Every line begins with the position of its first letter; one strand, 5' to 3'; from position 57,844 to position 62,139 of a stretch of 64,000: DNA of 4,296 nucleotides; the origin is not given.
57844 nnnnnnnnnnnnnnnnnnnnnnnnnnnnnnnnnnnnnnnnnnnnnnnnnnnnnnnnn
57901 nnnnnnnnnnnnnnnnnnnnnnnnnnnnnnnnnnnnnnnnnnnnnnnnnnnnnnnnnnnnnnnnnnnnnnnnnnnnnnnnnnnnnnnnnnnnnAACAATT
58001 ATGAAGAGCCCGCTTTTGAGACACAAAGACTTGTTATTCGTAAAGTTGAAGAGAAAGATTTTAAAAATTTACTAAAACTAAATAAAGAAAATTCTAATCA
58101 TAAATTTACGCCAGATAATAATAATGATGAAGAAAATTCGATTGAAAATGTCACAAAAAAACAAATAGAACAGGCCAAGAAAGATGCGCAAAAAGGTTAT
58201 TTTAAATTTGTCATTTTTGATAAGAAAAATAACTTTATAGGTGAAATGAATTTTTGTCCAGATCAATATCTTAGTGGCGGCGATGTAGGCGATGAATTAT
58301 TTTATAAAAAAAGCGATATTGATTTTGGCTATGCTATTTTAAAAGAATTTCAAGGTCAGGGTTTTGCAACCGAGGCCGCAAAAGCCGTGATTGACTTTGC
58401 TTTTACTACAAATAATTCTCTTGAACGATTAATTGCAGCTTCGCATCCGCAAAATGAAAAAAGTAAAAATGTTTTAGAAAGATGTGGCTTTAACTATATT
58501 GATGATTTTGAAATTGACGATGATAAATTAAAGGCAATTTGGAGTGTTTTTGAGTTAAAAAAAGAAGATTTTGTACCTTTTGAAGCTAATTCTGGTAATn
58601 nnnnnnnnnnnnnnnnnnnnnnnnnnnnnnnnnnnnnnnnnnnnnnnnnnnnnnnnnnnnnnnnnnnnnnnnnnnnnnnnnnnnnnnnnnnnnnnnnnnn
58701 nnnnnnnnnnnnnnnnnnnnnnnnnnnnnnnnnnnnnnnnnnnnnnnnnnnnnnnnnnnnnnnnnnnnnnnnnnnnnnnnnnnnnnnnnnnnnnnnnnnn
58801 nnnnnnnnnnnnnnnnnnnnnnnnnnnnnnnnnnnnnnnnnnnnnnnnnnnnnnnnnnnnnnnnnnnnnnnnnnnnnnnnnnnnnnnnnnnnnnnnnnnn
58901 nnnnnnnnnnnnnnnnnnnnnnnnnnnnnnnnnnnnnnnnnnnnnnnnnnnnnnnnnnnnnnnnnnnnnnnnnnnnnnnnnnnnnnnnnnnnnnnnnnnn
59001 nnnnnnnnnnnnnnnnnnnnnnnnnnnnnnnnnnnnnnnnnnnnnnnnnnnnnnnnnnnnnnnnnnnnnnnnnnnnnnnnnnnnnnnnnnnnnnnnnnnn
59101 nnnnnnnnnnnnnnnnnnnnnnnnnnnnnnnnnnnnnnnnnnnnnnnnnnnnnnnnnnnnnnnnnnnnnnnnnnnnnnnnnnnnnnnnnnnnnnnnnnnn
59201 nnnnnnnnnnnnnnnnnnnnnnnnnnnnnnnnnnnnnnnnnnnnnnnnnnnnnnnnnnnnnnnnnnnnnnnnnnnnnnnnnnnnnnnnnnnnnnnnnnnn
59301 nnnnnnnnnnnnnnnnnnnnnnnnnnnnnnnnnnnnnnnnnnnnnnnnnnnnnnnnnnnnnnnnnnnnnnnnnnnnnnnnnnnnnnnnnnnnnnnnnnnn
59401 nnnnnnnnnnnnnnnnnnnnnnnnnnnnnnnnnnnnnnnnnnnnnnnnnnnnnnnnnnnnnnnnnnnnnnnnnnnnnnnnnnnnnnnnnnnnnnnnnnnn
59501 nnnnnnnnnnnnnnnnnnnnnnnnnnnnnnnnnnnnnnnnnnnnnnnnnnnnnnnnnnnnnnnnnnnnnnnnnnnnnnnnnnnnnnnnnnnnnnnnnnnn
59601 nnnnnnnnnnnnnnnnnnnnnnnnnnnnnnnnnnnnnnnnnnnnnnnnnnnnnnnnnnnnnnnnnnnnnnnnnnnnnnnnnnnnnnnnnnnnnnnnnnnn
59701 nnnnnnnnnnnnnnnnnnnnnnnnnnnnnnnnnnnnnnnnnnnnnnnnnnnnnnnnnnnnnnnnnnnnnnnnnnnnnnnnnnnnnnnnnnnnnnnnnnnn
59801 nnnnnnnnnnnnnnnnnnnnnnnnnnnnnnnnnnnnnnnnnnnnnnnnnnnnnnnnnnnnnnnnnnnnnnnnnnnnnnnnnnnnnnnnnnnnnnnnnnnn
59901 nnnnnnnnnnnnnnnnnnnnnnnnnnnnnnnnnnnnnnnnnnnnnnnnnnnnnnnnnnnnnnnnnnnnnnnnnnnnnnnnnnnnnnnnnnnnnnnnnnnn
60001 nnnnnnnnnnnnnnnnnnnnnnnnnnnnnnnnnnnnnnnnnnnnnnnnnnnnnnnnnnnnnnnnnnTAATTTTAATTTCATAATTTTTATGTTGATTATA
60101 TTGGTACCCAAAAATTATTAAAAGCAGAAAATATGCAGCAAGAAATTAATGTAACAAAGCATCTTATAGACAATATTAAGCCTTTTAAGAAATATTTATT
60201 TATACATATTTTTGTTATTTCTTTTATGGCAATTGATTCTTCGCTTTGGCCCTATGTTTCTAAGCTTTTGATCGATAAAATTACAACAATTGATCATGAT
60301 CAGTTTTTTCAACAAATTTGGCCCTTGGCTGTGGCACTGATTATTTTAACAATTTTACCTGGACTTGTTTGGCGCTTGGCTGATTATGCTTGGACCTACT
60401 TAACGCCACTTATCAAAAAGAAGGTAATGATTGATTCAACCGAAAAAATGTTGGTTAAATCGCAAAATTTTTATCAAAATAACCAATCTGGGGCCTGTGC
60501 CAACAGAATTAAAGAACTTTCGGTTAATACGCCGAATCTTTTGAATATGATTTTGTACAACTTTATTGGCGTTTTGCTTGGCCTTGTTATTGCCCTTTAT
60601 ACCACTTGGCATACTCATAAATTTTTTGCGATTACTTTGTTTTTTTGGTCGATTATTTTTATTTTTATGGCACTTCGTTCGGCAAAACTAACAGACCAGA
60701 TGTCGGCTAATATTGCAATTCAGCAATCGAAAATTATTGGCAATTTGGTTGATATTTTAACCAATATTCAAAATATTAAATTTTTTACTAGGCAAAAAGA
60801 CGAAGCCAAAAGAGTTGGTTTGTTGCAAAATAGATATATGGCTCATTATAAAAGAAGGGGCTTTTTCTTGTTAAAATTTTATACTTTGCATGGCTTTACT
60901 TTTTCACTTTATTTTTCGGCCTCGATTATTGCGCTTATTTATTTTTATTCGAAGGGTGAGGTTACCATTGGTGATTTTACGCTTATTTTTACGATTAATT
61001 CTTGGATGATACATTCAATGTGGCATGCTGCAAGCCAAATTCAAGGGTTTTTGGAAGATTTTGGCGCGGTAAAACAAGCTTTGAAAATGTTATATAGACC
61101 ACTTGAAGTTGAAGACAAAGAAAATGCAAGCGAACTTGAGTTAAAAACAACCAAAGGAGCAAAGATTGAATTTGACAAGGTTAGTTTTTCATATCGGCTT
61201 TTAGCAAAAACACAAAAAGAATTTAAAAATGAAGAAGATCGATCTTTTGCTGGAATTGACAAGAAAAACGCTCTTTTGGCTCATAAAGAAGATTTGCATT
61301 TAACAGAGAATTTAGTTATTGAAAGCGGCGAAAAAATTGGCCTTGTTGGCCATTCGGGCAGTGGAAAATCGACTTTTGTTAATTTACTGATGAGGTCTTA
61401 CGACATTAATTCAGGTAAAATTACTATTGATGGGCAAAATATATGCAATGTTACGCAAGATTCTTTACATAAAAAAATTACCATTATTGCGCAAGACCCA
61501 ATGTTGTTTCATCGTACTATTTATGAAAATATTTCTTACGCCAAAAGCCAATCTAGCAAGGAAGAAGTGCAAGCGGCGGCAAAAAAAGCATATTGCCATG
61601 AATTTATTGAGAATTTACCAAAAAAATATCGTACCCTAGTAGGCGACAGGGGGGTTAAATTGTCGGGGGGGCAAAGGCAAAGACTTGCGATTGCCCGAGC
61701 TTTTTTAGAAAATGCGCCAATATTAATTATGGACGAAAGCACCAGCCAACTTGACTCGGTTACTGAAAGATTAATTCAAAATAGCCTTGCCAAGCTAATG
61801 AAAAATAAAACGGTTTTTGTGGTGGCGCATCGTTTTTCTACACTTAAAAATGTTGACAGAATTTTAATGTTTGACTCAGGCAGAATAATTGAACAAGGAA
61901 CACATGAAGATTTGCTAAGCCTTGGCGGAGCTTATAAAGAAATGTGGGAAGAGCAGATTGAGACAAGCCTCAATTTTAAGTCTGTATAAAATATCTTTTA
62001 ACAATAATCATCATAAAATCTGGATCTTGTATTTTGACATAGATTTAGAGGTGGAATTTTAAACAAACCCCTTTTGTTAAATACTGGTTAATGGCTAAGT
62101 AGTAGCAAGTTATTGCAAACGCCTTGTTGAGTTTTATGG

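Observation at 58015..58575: Leucyl-tRNA synthetase with a complete GNAT acetyltransferase domain spliced into its editing (CP1) region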

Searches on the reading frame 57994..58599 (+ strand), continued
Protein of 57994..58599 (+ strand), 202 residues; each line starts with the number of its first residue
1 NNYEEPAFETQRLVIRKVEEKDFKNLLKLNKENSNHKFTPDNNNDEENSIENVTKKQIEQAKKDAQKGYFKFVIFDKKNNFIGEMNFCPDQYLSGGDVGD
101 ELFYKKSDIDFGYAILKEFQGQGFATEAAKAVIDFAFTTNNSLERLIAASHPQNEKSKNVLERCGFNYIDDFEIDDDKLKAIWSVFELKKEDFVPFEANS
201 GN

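Call 74: fold_search(model_id=the predicted structure, library=pdb)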
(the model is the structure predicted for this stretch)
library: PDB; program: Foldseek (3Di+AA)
matches with E <= 10: 1147; with E <= 0.001: 475
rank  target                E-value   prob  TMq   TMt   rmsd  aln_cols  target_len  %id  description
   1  3igr_A                1.8e-11  1.00  0.74  0.76   4.8       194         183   20  The Crystal Structure of Ribosomal-protein-S5-alanine Acetyltransferase from Vibrio fischeri to 2.0A (released 2009-09-01)
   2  3fbu_B                9.2e-11  1.00  0.71  0.80   3.8       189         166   21  The crystal structure of the acetyltransferase (GNAT family) from Bacillus anthracis (released 2008-12-23)
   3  6c37                  1.6e-10  1.00  0.72  0.66   4.1       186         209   19  Mycobacterium smegmatis RimJ in complex with CoA-disulfide (released 2019-01-16)
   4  2fck                  1.6e-10  1.00  0.69  0.74   4.1       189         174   21  Structure of a putative ribosomal-protein-serine acetyltransferase from Vibrio cholerae. (released 2006-02-28)
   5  3fbu_A                1.8e-10  1.00  0.72  0.82   3.7       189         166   21  The crystal structure of the acetyltransferase (GNAT family) from Bacillus anthracis (released 2008-12-23)
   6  9iy3                  2.5e-10  1.00  0.73  0.73   3.8       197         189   17  Iterative acetyltransferase on lasso peptides from Actinomycetes in complex with CoA (released 2025-08-13)
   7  6c30_A                3.4e-10  1.00  0.72  0.65   4.1       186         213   19  Mycobacterium smegmatis RimJ (apo form) (released 2019-01-16)
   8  7kyj_B                4.6e-10  1.00  0.75  0.73   3.1       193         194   19  Structure of a GNAT superfamily PA3944 acetyltransferase in complex with zinc (released 2020-12-16)
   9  1nsl_E                5.5e-10  1.00  0.73  0.77   3.7       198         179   21  Crystal structure of Probable acetyltransferase (released 2003-07-29)
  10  7kps_B                5.9e-10  1.00  0.76  0.78   3.1       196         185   19  Structure of a GNAT superfamily PA3944 acetyltransferase in complex with AcCoA (released 2020-11-25)
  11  7kwj_B                7.0e-10  1.00  0.67  0.75   4.7       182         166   21  Spermidine N-acetyltransferase SpeG K23-Q34 chimera from Vibrio cholerae and hSSAT (released 2020-12-16)
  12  7kx3_B                8.4e-10  1.00  0.64  0.70   5.1       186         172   20  SpeG Spermidine N-acetyltransferase F149G mutant from Vibrio cholerae (released 2020-12-16)
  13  6cy6                  8.9e-10  1.00  0.67  0.75   4.6       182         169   17  Crystal structure of spermidine/spermine N-acetyltransferase SpeG from Escherichia coli in complex with tris(hydroxymeth (released 2018-04-18)
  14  6edd_A                1.0e-09  1.00  0.76  0.78   3.1       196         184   19  Crystal structure of a GNAT Superfamily PA3944 acetyltransferase in complex with CoA (P1 space group) (released 2018-08-22)
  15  7kwx_B                1.0e-09  1.00  0.66  0.72   4.9       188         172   20  Spermidine N-acetyltransferase SpeG N152L mutant from Vibrio cholerae (released 2020-12-16)
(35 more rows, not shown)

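Call 75: find_related_loci(query=A3, collection=metagenome_contigs, flank=4000)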
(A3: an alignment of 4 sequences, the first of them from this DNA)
Query A3 (193 aa) in metagenome_contigs; peptide patterns used: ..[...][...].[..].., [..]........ (x = any residue, [..] = any of these).
600 stretches matched a pattern, but none encodes a relative of the query by tblastn (E <= 1e-3).

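Call 82: search_protein_families(library=padloc, proteins=[window:57994-58599:+], max_evalue=0.01)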
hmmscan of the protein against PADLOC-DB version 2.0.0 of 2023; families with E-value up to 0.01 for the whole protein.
window:57994-58599:+ (202 aa): 0 families

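Call 84: search_solved_structures(query=A5, max_evalue=0.000001, show_alignments=0)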
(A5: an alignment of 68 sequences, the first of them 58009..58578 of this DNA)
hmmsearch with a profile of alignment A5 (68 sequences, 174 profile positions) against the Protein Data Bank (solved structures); distinct sequences matched with E-value up to 0.000001: 33.
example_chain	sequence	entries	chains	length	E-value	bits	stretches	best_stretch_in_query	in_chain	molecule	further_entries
3fbu_A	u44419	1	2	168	3.2e-33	118.3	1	3-158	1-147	Acetyltransferase, GNAT family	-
6edd_A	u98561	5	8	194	1.9e-29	106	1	7-160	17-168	Acetyltransferase PA3944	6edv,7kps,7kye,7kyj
7kpp_A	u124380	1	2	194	1.9e-28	102.8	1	7-160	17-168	Acetyltransferase PA3944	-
2fck_A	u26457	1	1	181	2.6e-19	73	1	4-152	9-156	ribosomal-protein-serine acetyltransferase, putative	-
6vfm_A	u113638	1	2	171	6.6e-19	71.7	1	10-155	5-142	Spermidine N1-acetyltransferase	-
2fsr_A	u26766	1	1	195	9.1e-19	71.2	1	3-152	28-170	acetyltransferase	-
6vfn_A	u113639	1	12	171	1.2e-17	67.6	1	9-155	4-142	Spermidine N1-acetyltransferase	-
3wr7_A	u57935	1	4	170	2e-17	66.9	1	12-159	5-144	Spermidine N1-acetyltransferase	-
6cy6_A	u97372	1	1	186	2.4e-17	66.6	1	12-159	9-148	Spermidine N(1)-acetyltransferase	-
4r9m_A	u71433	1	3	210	3.3e-17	66.1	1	12-159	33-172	Spermidine N(1)-acetyltransferase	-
6d72_A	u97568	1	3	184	8.6e-17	64.8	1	5-157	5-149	Spermidine N1-acetyltransferase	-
5wif_A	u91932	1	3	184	9.4e-17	64.7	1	6-157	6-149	Spermidine N1-acetyltransferase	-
1nsl_A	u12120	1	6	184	5.3e-15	59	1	9-152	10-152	Probable acetyltransferase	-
3tth_A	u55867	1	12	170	1.4e-14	57.6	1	10-155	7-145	Spermidine N1-acetyltransferase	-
6dau_A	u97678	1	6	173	3e-13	53.3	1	9-152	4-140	Spermidine N1-acetyltransferase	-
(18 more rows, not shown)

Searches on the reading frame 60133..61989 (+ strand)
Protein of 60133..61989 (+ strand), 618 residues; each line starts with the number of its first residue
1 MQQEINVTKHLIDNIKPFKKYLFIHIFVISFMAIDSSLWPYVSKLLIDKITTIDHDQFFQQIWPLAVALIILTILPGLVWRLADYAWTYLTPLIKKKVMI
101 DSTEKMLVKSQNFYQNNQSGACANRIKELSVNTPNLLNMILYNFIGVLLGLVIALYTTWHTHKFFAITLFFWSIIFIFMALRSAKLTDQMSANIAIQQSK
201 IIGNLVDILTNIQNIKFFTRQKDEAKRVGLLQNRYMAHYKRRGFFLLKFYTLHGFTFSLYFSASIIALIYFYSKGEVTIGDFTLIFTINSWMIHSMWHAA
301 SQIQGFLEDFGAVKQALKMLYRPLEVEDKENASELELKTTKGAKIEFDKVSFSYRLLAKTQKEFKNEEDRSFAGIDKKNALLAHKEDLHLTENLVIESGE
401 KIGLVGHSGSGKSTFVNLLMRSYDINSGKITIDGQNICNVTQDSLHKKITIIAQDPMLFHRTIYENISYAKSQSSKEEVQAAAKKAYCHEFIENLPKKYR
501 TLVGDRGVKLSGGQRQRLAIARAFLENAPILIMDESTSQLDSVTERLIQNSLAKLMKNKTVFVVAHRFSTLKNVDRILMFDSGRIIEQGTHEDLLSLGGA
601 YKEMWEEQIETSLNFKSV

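Call 34: search_protein_families(library=pfam, proteins=[window:60133-61989:+], max_evalue=0.00001)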
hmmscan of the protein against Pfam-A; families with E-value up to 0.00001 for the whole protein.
window:60133-61989:+ (618 aa): 3 families
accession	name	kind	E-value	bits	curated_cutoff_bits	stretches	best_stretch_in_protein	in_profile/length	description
PF00005.33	ABC_tran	-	4.7e-31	108.7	25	1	393-538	5-137/137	ABC transporter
PF00664.28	ABC_membrane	-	3.7e-16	60.1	28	1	33-292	12-270/274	ABC transporter transmembrane region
PF02463.25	SMC_N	-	3.1e-07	30.5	40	1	405-578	30-209/220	RecF/RecN/SMC N terminal domain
